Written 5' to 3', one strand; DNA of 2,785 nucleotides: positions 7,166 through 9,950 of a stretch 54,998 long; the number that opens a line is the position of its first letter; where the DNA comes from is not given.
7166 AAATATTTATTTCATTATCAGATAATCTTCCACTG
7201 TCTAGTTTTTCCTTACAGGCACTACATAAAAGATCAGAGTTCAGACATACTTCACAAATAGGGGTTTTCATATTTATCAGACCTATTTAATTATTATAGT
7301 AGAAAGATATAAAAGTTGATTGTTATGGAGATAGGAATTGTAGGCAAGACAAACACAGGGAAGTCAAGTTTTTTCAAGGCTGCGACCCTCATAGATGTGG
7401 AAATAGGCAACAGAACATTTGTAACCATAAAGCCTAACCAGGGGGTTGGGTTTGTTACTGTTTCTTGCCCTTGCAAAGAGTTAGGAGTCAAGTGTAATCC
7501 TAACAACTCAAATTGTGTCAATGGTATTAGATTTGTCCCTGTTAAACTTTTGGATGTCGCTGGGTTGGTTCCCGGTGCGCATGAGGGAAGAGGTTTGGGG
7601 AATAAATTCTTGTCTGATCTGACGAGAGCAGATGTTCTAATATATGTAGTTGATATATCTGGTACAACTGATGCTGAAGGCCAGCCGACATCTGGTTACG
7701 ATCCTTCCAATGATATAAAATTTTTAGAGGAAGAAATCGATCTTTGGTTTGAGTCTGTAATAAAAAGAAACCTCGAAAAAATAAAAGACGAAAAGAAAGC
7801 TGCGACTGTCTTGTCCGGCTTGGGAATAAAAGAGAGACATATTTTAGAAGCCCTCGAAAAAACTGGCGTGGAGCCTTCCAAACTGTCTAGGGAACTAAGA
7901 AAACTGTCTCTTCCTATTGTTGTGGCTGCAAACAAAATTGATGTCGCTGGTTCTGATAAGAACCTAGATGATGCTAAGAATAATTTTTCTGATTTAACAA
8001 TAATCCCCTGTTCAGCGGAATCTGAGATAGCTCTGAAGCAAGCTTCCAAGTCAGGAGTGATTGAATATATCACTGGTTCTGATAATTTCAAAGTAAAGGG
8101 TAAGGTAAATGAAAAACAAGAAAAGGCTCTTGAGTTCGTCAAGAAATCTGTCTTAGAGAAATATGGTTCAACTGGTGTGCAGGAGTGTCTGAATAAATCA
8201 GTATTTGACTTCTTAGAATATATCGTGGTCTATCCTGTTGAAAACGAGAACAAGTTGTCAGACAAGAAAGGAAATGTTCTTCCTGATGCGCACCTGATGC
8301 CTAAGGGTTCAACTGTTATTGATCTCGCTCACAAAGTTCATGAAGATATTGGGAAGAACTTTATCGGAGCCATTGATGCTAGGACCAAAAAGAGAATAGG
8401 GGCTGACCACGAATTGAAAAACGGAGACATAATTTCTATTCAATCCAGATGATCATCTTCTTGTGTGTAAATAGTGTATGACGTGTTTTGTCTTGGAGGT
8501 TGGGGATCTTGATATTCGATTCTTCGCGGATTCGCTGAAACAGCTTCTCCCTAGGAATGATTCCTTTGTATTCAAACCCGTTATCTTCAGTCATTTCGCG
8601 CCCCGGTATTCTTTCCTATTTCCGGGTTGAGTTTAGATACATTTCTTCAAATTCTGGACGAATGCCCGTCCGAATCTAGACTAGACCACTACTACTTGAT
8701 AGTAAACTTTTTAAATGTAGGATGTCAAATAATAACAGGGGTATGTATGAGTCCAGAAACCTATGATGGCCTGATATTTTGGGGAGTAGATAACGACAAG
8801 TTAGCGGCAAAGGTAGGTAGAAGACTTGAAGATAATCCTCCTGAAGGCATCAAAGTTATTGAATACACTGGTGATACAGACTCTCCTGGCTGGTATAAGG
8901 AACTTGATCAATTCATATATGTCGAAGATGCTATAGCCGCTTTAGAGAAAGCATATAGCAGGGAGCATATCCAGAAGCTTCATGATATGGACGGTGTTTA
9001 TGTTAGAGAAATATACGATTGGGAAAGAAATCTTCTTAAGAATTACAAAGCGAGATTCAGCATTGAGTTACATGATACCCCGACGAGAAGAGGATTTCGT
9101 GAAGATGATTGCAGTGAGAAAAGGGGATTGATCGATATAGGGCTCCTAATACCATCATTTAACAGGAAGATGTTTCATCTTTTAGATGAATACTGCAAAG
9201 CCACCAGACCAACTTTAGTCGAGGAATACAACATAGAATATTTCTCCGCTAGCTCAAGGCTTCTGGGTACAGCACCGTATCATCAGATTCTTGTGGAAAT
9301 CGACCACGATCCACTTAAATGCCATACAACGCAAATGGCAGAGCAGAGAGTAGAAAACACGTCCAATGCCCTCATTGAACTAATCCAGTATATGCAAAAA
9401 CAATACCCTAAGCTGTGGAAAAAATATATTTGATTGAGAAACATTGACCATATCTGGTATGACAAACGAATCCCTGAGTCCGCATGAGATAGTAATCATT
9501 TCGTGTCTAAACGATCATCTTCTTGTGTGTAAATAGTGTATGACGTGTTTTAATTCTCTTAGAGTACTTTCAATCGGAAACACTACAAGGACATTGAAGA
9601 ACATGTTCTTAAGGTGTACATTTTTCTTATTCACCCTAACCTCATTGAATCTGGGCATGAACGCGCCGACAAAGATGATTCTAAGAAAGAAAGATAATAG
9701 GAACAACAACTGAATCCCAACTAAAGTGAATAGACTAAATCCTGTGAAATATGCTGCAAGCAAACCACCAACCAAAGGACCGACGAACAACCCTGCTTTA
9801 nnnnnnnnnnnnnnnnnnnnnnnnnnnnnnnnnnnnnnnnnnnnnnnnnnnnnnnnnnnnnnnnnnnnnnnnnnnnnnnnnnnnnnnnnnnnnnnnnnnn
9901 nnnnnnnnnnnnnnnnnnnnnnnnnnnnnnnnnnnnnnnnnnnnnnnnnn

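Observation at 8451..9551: A perfect 39-bp direct repeat brackets a roughly 1-kb orphan-gene insertion between two abutting convergent genes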

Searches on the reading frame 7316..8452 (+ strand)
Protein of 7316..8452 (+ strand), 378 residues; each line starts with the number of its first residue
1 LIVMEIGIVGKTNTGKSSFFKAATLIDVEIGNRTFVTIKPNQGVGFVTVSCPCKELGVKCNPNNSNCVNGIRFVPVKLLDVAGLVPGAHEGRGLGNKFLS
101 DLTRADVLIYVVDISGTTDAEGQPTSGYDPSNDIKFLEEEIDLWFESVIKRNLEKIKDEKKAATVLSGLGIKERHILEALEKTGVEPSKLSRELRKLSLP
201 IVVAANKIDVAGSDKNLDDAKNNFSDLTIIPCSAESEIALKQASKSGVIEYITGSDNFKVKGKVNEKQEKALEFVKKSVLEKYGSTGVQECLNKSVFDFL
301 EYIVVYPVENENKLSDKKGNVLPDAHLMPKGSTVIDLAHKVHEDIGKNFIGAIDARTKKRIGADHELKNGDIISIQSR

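Call 4: search_protein_families(library=pfam, proteins=[window:7316-8452:+], max_evalue=0.1)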
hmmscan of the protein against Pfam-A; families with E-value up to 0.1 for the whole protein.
window:7316-8452:+ (378 aa): 5 families
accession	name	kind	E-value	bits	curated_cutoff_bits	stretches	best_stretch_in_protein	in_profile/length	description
PF08438.16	YGR210-like_G4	-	1.5e-35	122.4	24.7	1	204-310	1-108/108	Obg-like GTPase YGR210-like, G4 motif-containing domain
PF02824.27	TGS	-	6.8e-15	55.3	22.2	1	320-375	3-58/60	TGS domain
PF01926.29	MMR_HSR1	-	2.5e-14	53.8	21.9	1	5-120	1-86/113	50S ribosome-binding GTPase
PF02421.24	FeoB_N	-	4.3e-05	23.5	27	1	5-43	2-40/156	Ferrous iron transport protein B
PF00009.33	GTP_EFTU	-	0.00077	19.5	26.5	1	189-283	112-173/188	Elongation factor Tu GTP binding domain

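Call 7: find_encoding_contigs(protein=window:7316-8452:+, flank=6000, max_places=10)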
Protein window:7316-8452:+ (378 aa): no gene with exactly this product is on record in the collection.

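Call 11: find_encoding_contigs(protein=window:7325-8452:+, flank=6000, max_places=10)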
Protein window:7325-8452:+ (375 aa): 3 contigs read that carry it; 1 place shown.
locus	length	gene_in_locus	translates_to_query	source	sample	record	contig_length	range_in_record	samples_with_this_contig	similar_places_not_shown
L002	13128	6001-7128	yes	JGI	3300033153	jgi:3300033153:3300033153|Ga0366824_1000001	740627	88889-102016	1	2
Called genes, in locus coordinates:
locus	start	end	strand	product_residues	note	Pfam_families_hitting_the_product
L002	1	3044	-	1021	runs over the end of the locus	-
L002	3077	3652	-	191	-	PF03602:Cons_hypoth95 (weak), PF01170:UPF0020 (weak), PF05175:MTS, PF06325:PrmA, PF13489:Methyltransf_23, PF13847:Methyltransf_31, PF13649:Methyltransf_25, PF08242:Methyltransf_12, +2 more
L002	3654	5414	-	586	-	PF04068:Fer4_RLI, PF13237:Fer4_10 (faint), PF00037:Fer4, PF12837:Fer4_6 (weak), PF02463:SMC_N, PF00005:ABC_tran, PF02463:SMC_N (weak), PF00005:ABC_tran, +3 more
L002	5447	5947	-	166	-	-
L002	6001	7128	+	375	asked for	PF01926:MMR_HSR1, PF08438:YGR210-like_G4, PF02824:TGS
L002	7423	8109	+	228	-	-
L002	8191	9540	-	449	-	PF07690:MFS_1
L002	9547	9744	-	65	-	-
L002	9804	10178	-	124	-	-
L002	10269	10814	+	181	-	PF00827:Ribosomal_L15e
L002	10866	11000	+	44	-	-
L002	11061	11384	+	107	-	-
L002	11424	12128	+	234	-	PF01876:RNase_P_p30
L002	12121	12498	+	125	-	PF01900:RNase_P_Rpp14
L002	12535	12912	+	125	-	-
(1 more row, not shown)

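Call 22: find_related_loci(query=window:7325-8452:+, collection=genome_contigs, flank=6000)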
Query window:7325-8452:+ (375 aa) in genome_contigs; peptide patterns used: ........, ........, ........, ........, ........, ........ (x = any residue, [..] = any of these).
219 stretches matched a pattern; 17 encode a relative of the query (tblastn E <= 1e-3); 17 distinct loci.
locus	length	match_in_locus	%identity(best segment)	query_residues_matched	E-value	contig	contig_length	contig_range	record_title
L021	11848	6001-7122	70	1-374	0e+0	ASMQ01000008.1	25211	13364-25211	Candidatus Aenigmarchaeum subterraneum SCGC AAA011-O16 A11O16DRAFT_contig_7_0.8_C, whole genome shotgun sequence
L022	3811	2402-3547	56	1-372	1e-143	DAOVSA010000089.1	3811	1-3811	MAG TPA_asm: Candidatus Altiarchaeota archaeon isolate CSMAG_1615 CSMAG_1615_k141_1597098_length_3811_cov_62.0000, whole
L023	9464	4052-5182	55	1-372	2e-134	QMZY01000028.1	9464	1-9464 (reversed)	MAG: Candidatus Aenigmatarchaeota archaeon isolate B30_G1 B30_Guay1_scaffold_03243, whole genome shotgun sequence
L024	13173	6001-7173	54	1-375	4e-133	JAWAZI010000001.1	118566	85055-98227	MAG: Candidatus Pacearchaeota archaeon isolate ZZQ_201803_bins_78 ZZQ_201803_bins_78_scaffold_1, whole genome shotgun se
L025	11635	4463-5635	52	1-375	2e-130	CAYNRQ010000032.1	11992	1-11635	MAG TPA_asm: uncultured archaeon isolate binchicken_co19_608 genome assembly, contig: NODE_9023_length_11992_cov_10.6535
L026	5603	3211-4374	54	1-374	8e-130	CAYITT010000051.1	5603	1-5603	MAG TPA_asm: uncultured archaeon isolate ERP119705_co6_929 genome assembly, contig: NODE_24007_length_5603_cov_3.881218,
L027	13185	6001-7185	50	1-374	2e-128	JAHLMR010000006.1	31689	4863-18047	MAG: Candidatus Aenigmatarchaeota archaeon isolate DRTY-6_2_bin_215 NODE_6_length_31689_cov_72.7122, whole genome shotgu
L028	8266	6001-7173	55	1-374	9e-135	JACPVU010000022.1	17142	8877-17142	MAG: archaeon isolate NC_groundwater_793_Pr6_B-0.1um_41_8 kurt_kritikos_18_scaffold_21124, whole genome shotgun sequence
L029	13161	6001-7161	52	1-375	4e-126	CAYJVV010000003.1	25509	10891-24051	MAG TPA_asm: uncultured archaeon isolate ERP125453_co1_326 genome assembly, contig: NODE_1714_length_25509_cov_4.890980,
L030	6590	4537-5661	50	1-372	2e-123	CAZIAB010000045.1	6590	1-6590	MAG TPA_asm: uncultured archaeon isolate binchicken_co129_877 genome assembly, contig: NODE_39876_length_6590_cov_12.000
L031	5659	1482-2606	50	1-372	4e-122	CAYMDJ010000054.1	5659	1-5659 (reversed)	MAG TPA_asm: uncultured archaeon isolate binchicken_co81_315 genome assembly, contig: NODE_26692_length_5659_cov_7.17487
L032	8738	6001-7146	50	1-372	2e-119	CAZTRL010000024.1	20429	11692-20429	MAG TPA_asm: uncultured archaeon isolate binchicken_co151_62 genome assembly, contig: NODE_3669_length_20429_cov_7.69117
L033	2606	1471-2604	51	1-358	3e-124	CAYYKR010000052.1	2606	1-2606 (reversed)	MAG TPA_asm: uncultured archaeon isolate binchicken_co164_23 genome assembly, contig: NODE_30005_length_2606_cov_28.7459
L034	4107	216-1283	51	1-375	2e-117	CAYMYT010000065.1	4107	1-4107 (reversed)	MAG TPA_asm: uncultured archaeon isolate SRP124282_co5_38 genome assembly, contig: NODE_4706_length_4107_cov_18.079220,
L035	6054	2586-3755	46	1-372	6e-106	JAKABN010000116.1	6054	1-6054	MAG: Thermoplasmata archaeon isolate WH2.bin25 NODE_24879_length_6054_cov_2.677240, whole genome shotgun sequence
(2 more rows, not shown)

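Call 80: search_protein_families(library=pfam, proteins=[L021:7136-7549:+, L021:7546-8511:-], max_evalue=0.01)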
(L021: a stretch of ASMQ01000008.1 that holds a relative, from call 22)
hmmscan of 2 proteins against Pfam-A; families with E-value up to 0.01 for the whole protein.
L021:7136-7549:+ (137 aa): 2 families
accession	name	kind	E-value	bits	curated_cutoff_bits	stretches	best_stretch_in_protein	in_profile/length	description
PF00293.34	NUDIX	-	2.4e-23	83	21.1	1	7-126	6-131/134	NUDIX domain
PF14815.12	NUDIX_4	-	0.0011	19.1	35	1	27-115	24-100/113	NUDIX domain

L021:7546-8511:- (321 aa): 1 family
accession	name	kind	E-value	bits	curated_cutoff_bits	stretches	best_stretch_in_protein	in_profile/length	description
PF14321.11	DUF4382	-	2.8e-25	89.5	25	1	31-184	1-136/136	Domain of unknown function (DUF4382)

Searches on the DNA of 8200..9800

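Call 93: search_rna_families(source=window, start=8200, end=9800, threshold=evalue, max_evalue=1)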
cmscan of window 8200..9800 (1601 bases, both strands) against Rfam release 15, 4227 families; matches with E-value up to 1: 0.
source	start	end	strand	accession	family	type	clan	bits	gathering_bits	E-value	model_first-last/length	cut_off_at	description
